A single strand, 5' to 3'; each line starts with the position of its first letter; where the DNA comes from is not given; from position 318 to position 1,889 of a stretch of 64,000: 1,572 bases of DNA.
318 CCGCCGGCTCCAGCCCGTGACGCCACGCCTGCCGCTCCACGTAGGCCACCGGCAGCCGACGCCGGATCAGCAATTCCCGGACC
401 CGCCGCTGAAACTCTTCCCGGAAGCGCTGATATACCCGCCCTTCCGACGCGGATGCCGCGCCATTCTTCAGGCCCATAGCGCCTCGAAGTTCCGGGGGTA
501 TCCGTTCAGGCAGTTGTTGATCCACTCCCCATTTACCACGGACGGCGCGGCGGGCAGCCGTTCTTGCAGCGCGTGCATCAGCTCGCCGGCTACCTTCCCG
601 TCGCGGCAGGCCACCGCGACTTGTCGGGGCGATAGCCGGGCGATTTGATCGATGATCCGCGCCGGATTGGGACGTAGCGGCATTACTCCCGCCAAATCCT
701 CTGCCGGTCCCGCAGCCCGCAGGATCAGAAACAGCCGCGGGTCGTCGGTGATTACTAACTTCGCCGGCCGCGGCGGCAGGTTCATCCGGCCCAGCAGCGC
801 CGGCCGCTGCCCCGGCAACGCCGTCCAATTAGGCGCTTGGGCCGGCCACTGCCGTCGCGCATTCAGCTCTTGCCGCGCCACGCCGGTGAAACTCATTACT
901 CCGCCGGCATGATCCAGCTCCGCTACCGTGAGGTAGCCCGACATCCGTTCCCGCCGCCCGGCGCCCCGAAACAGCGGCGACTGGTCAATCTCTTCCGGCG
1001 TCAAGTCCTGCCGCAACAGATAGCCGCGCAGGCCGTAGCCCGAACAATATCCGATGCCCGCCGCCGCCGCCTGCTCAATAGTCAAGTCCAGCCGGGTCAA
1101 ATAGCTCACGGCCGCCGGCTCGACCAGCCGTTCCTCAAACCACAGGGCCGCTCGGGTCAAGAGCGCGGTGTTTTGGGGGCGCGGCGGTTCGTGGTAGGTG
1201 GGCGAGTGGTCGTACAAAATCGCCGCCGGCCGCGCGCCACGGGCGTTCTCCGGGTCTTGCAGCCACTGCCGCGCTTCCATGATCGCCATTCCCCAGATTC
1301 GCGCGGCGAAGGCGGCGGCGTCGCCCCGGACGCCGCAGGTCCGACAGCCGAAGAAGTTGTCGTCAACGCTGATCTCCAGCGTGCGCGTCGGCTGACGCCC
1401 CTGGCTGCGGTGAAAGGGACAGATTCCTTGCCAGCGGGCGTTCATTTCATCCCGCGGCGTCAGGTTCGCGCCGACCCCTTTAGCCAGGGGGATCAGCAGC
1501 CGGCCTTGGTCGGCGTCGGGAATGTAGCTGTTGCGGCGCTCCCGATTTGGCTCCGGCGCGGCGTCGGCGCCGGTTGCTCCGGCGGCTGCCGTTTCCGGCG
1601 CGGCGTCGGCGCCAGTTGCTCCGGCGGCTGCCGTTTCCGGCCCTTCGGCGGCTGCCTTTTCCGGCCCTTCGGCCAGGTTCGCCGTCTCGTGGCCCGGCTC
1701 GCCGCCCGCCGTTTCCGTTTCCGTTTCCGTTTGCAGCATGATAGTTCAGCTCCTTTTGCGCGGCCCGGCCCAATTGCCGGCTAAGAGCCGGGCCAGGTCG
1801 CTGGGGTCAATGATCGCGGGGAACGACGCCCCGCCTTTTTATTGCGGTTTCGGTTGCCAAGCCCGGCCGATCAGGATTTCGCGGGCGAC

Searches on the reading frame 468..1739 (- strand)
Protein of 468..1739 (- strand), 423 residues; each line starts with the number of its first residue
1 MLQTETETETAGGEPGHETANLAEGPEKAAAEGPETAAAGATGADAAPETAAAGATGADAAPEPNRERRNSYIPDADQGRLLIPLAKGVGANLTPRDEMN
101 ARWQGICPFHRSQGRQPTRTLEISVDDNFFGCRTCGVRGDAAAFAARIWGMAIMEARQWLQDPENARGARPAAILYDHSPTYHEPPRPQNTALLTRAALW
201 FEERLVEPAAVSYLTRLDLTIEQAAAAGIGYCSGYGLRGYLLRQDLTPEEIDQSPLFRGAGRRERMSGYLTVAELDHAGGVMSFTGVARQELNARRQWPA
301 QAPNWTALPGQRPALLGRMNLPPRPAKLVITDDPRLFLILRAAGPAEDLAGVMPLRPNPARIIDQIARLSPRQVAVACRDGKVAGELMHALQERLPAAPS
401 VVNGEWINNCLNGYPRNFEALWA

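Call 13: search_protein_families(library=pfam, proteins=[window:468-1739:-], max_evalue=0.01)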
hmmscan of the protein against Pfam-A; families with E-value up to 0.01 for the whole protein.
window:468-1739:- (423 aa): 1 family
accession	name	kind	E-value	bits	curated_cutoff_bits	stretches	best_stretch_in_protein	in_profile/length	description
PF01807.25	Zn_ribbon_DnaG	-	2.5e-06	27.6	24.9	1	101-160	30-85/98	CHC2 zinc finger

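Call 103: search_protein_families(library=ncbifam, proteins=[window:468-1739:-], max_evalue=0.1)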
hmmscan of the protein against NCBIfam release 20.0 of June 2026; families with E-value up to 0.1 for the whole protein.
window:468-1739:- (423 aa): 1 family
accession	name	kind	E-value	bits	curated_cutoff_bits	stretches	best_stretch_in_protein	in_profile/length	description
TIGR01391.1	dnaG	equivalog_domain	2.3e-09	36.6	283.6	1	102-234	32-160/414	DNA primase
